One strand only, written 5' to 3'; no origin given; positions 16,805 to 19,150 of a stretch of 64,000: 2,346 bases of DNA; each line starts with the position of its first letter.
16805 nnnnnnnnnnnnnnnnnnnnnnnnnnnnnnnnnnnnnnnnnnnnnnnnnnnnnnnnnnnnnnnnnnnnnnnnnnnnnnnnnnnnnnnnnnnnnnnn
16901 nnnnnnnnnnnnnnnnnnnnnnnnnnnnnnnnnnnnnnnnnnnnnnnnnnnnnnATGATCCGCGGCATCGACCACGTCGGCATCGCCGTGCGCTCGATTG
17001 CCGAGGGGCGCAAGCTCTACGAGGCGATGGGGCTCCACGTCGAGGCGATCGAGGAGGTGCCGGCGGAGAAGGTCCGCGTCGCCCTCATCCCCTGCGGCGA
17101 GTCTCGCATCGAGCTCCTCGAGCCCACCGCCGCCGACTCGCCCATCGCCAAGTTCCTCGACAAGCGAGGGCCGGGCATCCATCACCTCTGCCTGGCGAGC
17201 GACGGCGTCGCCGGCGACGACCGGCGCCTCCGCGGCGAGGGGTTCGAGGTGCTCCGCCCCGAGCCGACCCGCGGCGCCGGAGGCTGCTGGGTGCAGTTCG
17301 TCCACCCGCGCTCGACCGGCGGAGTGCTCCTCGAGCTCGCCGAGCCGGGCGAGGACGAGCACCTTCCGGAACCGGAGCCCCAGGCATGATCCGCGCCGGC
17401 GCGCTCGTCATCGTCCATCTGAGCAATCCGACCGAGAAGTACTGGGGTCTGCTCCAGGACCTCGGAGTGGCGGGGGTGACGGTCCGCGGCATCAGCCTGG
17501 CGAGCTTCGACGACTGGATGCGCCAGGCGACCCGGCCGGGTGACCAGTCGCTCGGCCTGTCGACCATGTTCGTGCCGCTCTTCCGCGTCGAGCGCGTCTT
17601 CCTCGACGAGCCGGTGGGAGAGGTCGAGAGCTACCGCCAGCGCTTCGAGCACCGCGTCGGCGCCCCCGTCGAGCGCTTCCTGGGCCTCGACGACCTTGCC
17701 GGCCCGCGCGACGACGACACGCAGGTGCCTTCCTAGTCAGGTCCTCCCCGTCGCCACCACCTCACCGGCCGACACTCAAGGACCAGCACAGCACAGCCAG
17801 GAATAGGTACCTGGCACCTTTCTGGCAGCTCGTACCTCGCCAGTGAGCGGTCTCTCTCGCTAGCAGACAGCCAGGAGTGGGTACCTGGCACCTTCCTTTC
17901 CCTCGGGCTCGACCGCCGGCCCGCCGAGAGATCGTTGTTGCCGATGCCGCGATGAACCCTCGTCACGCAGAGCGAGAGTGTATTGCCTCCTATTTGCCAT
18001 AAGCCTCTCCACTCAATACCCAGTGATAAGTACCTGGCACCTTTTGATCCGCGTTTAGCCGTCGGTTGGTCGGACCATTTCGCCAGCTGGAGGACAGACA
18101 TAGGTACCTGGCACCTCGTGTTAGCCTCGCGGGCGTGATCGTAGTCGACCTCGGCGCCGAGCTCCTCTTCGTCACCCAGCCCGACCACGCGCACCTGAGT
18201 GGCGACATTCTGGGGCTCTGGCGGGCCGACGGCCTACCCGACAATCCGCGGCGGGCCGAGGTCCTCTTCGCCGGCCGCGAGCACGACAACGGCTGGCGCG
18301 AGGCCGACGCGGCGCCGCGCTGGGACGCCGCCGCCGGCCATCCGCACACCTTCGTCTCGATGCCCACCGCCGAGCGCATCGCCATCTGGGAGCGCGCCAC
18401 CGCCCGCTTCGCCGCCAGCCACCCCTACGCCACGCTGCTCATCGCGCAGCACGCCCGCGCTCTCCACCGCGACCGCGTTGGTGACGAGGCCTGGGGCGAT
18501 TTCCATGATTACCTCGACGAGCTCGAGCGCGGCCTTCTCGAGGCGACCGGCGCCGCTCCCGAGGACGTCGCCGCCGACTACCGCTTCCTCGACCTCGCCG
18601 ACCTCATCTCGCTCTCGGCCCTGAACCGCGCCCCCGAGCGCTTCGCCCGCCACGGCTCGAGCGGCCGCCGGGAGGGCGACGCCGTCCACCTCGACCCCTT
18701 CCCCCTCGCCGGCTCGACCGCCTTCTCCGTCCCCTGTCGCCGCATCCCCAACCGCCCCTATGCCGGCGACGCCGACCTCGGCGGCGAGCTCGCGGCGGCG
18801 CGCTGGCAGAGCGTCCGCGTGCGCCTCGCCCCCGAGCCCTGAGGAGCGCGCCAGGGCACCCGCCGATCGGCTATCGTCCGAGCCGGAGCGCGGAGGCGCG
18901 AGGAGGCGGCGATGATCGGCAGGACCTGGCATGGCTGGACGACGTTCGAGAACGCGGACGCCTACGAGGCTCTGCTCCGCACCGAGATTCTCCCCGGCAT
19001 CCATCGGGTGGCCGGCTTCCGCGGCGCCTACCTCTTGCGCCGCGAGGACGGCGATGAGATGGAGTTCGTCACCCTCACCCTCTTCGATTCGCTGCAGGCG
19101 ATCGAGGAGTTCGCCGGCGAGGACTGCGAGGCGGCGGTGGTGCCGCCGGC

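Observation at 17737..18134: GC-poor non-coding island with four copies of an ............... repeat in two phased pairs; sigma-54-like element at copy 1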

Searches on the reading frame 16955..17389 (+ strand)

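Call 8: search_protein_families(library=pfam, proteins=[window:16955-17389:+], max_evalue=0.01)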
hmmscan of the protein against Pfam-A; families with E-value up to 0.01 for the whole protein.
window:16955-17389:+ (144 aa): 3 families
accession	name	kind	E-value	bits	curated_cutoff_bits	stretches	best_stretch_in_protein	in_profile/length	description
PF13669.12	Glyoxalase_4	-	2.5e-17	63.5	27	1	6-115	1-109/109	Glyoxalase/Bleomycin resistance protein/Dioxygenase superfamily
PF00903.31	Glyoxalase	-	9.3e-13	49.1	20.6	1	4-128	1-121/121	Glyoxalase/Bleomycin resistance protein/Dioxygenase superfamily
PF13468.12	Glyoxalase_3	-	1.6e-10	41.8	25.1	1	5-119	1-122/176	Glyoxalase-like domain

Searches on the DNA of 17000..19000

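Call 6: search_rna_families(source=window, start=17000, end=19000, threshold=evalue, max_evalue=10, show_alignments=3)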
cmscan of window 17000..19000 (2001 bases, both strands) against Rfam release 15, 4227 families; matches with E-value up to 10: 2.
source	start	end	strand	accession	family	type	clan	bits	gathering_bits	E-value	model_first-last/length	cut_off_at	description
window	18540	18614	+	RF04221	HCV_SL669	Cis-reg;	-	17.5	80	4.1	1-80/80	no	SL669 non-coding RNA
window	17895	17926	-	RF03006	M23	Gene; sRNA;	-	16.3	41.2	9.1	1-53/53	no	M23 RNA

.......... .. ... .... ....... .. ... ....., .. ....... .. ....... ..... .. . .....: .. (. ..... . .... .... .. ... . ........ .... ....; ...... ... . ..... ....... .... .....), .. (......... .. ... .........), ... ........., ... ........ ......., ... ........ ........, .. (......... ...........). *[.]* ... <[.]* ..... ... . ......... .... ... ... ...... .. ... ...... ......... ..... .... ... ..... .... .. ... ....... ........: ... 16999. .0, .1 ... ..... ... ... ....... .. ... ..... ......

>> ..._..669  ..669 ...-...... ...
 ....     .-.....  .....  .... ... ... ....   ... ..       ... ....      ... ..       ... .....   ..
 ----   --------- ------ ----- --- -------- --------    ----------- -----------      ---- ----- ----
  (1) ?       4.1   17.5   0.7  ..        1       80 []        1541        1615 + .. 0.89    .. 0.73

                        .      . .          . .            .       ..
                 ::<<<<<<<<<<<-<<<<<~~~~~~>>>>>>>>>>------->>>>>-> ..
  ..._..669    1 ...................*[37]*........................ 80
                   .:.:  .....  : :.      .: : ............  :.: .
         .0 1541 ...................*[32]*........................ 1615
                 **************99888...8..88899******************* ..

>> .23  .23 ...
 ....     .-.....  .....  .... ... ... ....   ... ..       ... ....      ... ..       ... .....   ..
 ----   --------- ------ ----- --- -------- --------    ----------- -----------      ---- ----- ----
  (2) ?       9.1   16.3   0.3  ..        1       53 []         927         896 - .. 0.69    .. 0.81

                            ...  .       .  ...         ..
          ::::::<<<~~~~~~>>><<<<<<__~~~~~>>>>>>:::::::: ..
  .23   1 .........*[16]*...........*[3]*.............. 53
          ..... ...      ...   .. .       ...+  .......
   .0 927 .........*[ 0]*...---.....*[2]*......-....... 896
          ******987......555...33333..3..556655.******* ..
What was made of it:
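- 17737..18134 (.): 398-bp non-coding island, GC 0.606, specific to a small clade. No Rfam family (call 6).
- On CsrB/RsmZ-type sRNA: cmscan over 17000-19000, both strands, E <= 10, gave only two chance-level hits to unrelated families (call 6).
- No Rfam family even at E <= 10 (call 6).
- Tried and rejected: Rfam scan at a permissive threshold: only two chance-level hits (call 6).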

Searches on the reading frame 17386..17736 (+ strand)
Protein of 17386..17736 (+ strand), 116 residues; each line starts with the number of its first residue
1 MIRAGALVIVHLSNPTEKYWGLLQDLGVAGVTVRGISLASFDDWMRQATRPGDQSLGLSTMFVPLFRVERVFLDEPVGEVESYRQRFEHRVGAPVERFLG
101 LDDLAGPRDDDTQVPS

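Call 8: search_protein_families(library=pfam, proteins=[window:17386-17736:+], max_evalue=0.01)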
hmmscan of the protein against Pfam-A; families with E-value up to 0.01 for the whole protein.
window:17386-17736:+ (116 aa): 0 families

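Call 11: find_encoding_contigs(protein=window:17386-17736:+, flank=10000, max_places=10)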
Protein window:17386-17736:+ (116 aa): no gene with exactly this product is on record in the collection.
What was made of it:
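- Tried and rejected: The exact product of 17386-17736 is not on record, so the source contig itself could not be recovered (call 11).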

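Call 12: find_homologous_proteins(query=window:17386-17736:+)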
Query window:17386-17736:+ (116 aa): 1010 proteins with E <= 0.001 among 1044 candidates; the best 120 are listed.
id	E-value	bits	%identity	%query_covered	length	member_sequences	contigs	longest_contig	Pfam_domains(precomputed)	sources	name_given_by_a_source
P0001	5.8e-67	241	96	100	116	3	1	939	-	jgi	jgi:hypothetical protein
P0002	3.7e-58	213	84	100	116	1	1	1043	-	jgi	jgi:hypothetical protein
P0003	5.4e-58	213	83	100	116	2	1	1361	-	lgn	-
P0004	7.1e-57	209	83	100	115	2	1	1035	-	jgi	jgi:hypothetical protein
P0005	9.0e-56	205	84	100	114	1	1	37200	-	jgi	jgi:hypothetical protein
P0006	1.6e-55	205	83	100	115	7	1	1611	-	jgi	jgi:hypothetical protein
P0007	1.8e-55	204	89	84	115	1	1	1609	-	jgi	jgi:hypothetical protein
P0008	1.7e-54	201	83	100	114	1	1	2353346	-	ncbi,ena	-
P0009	1.9e-54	201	82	100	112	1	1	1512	-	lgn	-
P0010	2.2e-54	201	81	100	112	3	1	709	-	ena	-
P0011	3.4e-53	197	79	100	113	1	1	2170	-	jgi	-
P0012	2.2e-52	194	78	100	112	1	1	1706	-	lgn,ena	-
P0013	2.5e-52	194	79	100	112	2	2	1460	-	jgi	jgi:hypothetical protein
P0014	2.9e-52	194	79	100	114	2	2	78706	-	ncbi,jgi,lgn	jgi:hypothetical protein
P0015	8.5e-52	193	78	100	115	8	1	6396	-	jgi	-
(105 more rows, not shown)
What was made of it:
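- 17386..17736 (+): Conserved 116-aa hypothetical gene, last gene of the acyl-CoA dehydrogenase-meaB-mce operon. Its last codons (QVPS) happen to spell AGGTGCC at 17723-17729, a half-site-like heptamer. More than 1000 homologues, mostly from Thermoanaerobaculia (call 12).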

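Call 13: find_encoding_contigs(protein=P0008, flank=6000, max_places=3)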
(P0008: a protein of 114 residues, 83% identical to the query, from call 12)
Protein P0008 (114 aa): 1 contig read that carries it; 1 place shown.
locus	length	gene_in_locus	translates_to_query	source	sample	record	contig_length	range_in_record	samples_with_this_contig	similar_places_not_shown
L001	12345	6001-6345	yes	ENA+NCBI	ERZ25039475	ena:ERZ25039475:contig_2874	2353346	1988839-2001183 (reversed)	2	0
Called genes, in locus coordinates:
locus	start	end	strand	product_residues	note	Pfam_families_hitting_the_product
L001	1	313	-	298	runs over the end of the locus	PF02222:ATP-grasp (weak), PF02655:ATP-grasp_3 (weak), PF02786:CPSase_L_D2, PF15632:ATPgrasp_Ter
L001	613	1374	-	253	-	-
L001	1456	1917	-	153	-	PF02786:CPSase_L_D2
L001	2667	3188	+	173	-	-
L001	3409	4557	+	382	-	PF02771:Acyl-CoA_dh_N, PF02770:Acyl-CoA_dh_M, PF00441:Acyl-CoA_dh_1, PF08028:Acyl-CoA_dh_2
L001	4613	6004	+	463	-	PF03308:MeaB, PF02492:cobW (weak), PF00903:Glyoxalase, PF13468:Glyoxalase_3, PF13669:Glyoxalase_4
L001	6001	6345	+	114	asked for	-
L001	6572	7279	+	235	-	PF13030:DUF3891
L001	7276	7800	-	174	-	PF12844:HTH_19, PF13560:HTH_31, PF01381:HTH_3, PF13443:HTH_26 (weak)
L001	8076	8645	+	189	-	PF01035:DNA_binding_1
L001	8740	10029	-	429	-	PF08308:PEGA (faint)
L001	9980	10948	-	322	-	PF00535:Glycos_transf_2, PF13641:Glyco_tranf_2_3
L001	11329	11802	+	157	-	PF01625:PMSR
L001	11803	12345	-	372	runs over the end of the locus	PF22580:KYNU_C (weak)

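Call 14: find_encoding_contigs(protein=P0005, flank=6000, max_places=3)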
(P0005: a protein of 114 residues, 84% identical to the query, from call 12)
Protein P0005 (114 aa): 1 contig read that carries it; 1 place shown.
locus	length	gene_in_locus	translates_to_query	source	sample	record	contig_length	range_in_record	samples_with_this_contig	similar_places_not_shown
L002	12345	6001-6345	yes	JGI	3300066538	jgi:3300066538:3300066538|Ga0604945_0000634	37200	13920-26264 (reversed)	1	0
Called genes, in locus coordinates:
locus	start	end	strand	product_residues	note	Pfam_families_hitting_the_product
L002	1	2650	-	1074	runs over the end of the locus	PF25596:CPSase_L_D1, PF02786:CPSase_L_D2, PF02787:CPSase_L_D3, PF25596:CPSase_L_D1, PF02786:CPSase_L_D2, PF02222:ATP-grasp, PF02655:ATP-grasp_3 (weak), PF02142:MGS, +2 more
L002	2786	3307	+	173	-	-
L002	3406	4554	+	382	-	PF02771:Acyl-CoA_dh_N, PF02770:Acyl-CoA_dh_M, PF00441:Acyl-CoA_dh_1, PF08028:Acyl-CoA_dh_2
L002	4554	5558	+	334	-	PF03308:MeaB, PF13604:AAA_30 (weak), PF00009:GTP_EFTU (faint), PF02492:cobW (weak)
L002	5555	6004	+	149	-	PF00903:Glyoxalase, PF13468:Glyoxalase_3, PF13669:Glyoxalase_4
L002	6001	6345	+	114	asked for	-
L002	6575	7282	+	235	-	PF13030:DUF3891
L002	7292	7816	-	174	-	PF12844:HTH_19, PF13560:HTH_31, PF01381:HTH_3, PF13443:HTH_26 (weak)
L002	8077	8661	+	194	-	PF01035:DNA_binding_1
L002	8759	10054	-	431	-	PF08308:PEGA (faint)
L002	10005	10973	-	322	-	PF00535:Glycos_transf_2, PF13641:Glyco_tranf_2_3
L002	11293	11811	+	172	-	PF01625:PMSR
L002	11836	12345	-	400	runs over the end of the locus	PF22580:KYNU_C (weak)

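Call 15: find_encoding_contigs(protein=P0014, flank=6000, max_places=3)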
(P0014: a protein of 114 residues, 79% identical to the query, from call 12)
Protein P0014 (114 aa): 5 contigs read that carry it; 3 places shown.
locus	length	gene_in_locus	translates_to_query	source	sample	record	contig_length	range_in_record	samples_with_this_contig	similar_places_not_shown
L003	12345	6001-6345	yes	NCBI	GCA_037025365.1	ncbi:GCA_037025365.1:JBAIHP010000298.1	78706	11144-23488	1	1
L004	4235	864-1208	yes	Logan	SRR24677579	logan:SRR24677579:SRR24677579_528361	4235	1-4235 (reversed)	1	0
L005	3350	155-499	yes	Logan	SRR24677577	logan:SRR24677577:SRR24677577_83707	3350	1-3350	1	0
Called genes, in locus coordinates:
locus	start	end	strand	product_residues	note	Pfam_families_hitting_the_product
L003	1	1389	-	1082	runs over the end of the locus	PF25596:CPSase_L_D1, PF02786:CPSase_L_D2, PF02222:ATP-grasp (weak), PF02787:CPSase_L_D3, PF25596:CPSase_L_D1, PF02786:CPSase_L_D2, PF02222:ATP-grasp, PF02142:MGS, +6 more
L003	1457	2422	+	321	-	-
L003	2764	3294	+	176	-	-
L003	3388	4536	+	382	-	PF02771:Acyl-CoA_dh_N, PF02770:Acyl-CoA_dh_M, PF00441:Acyl-CoA_dh_1, PF08028:Acyl-CoA_dh_2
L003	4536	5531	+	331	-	PF03308:MeaB, PF13604:AAA_30 (weak), PF02492:cobW (weak)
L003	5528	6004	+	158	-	PF00903:Glyoxalase, PF13468:Glyoxalase_3, PF13669:Glyoxalase_4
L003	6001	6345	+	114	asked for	-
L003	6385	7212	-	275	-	PF00590:TP_methylase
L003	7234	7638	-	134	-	-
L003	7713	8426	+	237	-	PF13030:DUF3891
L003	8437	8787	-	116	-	PF03992:ABM (weak)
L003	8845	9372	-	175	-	PF12844:HTH_19, PF13560:HTH_31, PF01381:HTH_3, PF13443:HTH_26 (weak)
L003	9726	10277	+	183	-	PF01035:DNA_binding_1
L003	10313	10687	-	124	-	PF18480:DUF5615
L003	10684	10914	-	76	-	PF04255:DUF433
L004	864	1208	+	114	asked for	-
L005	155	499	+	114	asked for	-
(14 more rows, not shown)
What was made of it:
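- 17386..17736 (+): Conserved synteny (calls 13-15).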

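Call 26: find_related_loci(query=window:17386-17736:+, collection=metagenome_contigs, flank=3000)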
Query window:17386-17736:+ (116 aa) in metagenome_contigs; peptide patterns used: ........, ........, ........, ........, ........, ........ (x = any residue, [..] = any of these).
351 stretches matched a pattern; 136 encode a relative of the query (tblastn E <= 1e-3); the best 80 are kept; 80 distinct loci.
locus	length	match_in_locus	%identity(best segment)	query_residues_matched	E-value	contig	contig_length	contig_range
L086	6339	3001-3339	78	1-116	5e-56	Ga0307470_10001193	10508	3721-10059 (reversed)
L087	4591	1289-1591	84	1-101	9e-55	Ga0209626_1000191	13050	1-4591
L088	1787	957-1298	76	2-116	5e-56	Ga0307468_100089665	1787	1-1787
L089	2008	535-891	73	1-116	4e-55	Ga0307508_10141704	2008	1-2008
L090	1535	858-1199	76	2-116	3e-56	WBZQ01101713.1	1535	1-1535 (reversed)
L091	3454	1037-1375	74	1-116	5e-54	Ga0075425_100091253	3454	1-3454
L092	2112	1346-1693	73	1-116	3e-54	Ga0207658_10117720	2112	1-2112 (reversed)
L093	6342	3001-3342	74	1-116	1e-53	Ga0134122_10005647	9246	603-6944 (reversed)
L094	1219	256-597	75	5-116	2e-56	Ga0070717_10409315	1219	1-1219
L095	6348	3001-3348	72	1-116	2e-53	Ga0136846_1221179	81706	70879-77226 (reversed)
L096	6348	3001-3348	73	1-116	1e-53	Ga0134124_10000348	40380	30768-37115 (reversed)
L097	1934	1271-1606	73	5-116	8e-54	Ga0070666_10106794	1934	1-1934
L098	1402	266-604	71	2-116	6e-55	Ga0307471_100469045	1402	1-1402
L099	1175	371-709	71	2-116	7e-56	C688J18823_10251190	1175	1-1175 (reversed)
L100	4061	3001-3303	79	1-101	7e-53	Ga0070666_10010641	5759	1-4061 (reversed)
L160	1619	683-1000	69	2-107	5e-46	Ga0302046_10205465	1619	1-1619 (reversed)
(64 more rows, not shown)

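Call 28: find_encoding_contigs(protein=P0001, flank=3000, max_places=5)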
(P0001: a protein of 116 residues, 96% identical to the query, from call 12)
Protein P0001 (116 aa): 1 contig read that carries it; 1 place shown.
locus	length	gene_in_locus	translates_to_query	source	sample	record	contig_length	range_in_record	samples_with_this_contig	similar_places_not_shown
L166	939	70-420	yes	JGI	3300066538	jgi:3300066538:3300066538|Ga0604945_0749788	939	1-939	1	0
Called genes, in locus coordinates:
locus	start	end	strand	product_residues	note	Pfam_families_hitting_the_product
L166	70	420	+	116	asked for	-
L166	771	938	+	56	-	?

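Call 29: find_encoding_contigs(protein=P0006, flank=3000, max_places=5)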
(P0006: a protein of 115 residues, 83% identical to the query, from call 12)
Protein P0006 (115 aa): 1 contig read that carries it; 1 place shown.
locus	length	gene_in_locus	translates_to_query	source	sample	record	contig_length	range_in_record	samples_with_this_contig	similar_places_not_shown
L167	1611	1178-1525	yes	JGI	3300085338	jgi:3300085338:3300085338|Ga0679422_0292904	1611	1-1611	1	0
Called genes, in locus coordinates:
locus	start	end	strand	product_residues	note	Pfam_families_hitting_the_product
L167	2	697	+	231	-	?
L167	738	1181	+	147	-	PF00903:Glyoxalase, PF13468:Glyoxalase_3, PF13669:Glyoxalase_4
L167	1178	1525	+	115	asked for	-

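Call 30: find_encoding_contigs(protein=P0007, flank=3000, max_places=5)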
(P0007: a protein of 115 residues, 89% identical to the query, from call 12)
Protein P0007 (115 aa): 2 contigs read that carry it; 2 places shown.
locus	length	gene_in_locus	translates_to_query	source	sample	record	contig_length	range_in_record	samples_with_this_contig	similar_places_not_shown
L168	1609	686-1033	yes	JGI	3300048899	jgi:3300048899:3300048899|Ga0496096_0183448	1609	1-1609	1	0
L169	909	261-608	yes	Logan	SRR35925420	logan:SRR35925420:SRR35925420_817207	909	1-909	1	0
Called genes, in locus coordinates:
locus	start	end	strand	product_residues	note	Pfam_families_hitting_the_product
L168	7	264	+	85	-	-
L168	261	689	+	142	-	PF00903:Glyoxalase, PF13468:Glyoxalase_3, PF13669:Glyoxalase_4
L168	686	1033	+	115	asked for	-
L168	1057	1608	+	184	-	?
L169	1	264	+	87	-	?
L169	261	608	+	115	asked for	-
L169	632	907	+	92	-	?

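Call 35: find_encoding_contigs(protein=P0003, flank=3000, max_places=5)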
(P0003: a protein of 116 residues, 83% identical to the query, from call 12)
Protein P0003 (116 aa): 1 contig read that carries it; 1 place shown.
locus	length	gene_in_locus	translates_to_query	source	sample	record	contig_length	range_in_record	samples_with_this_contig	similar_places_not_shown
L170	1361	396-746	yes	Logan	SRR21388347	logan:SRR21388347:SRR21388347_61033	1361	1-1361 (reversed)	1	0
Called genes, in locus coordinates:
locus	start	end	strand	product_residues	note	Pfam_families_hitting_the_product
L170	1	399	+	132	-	?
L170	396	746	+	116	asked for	-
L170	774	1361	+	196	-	?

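Call 36: find_encoding_contigs(protein=P0009, flank=3000, max_places=5)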
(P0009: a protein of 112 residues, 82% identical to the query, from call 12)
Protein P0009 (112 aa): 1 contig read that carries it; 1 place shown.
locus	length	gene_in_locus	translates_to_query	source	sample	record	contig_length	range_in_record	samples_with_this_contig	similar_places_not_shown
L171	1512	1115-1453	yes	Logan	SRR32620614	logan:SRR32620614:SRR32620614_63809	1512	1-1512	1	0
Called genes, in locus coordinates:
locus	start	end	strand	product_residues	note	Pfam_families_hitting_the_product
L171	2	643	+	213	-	?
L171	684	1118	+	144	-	PF00903:Glyoxalase, PF13468:Glyoxalase_3, PF13669:Glyoxalase_4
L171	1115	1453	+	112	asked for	-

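Call 37: find_encoding_contigs(protein=P0002, flank=3000, max_places=5)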
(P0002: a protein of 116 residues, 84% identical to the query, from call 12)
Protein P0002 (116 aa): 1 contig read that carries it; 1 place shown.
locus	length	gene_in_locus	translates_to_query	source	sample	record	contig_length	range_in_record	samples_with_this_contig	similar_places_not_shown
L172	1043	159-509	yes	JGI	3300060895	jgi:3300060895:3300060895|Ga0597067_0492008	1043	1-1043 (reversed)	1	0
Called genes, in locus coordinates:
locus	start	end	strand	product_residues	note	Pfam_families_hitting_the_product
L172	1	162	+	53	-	?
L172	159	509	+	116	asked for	-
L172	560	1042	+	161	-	?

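Call 61: search_protein_families(library=ncbifam, proteins=[window:17386-17736:+], max_evalue=0.01)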
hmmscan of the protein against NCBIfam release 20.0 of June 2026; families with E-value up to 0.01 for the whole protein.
window:17386-17736:+ (116 aa): 0 families
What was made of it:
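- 17386..17736 (+): No Pfam or NCBIfam family (calls 8, 61).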

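Call 67: find_encoding_contigs(protein=P0004, flank=3000, max_places=5)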
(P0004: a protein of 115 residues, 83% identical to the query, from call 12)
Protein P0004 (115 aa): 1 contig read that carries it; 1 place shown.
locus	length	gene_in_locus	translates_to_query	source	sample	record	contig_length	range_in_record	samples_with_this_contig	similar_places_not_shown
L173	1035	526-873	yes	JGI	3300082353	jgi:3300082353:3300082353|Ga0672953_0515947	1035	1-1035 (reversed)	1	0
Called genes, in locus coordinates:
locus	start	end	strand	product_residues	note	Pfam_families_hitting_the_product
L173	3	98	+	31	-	?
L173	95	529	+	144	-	PF00903:Glyoxalase, PF13468:Glyoxalase_3, PF13669:Glyoxalase_4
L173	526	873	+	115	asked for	-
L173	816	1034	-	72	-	?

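Call 68: find_encoding_contigs(protein=P0011, flank=3000, max_places=5)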
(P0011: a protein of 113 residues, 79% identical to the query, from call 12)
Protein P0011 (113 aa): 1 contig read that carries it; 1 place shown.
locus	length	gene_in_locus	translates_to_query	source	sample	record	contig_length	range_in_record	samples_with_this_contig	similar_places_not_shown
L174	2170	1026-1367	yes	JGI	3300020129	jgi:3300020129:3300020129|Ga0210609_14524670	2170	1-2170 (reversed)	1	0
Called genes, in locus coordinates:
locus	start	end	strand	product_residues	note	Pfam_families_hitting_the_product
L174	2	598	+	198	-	?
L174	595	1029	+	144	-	PF00903:Glyoxalase, PF13468:Glyoxalase_3, PF13669:Glyoxalase_4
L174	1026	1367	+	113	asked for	-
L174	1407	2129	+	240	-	PF13030:DUF3891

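Call 77: search_protein_families(library=pfam, proteins=[window:17386-17736:+], max_evalue=10)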
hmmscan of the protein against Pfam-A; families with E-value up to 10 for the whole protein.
window:17386-17736:+ (116 aa): 1 family
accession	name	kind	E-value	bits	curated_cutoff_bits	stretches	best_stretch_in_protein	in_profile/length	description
PF03120.22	DNA_ligase_OB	-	0.16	12.3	32.9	1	23-54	23-54/79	NAD-dependent DNA ligase OB-fold domain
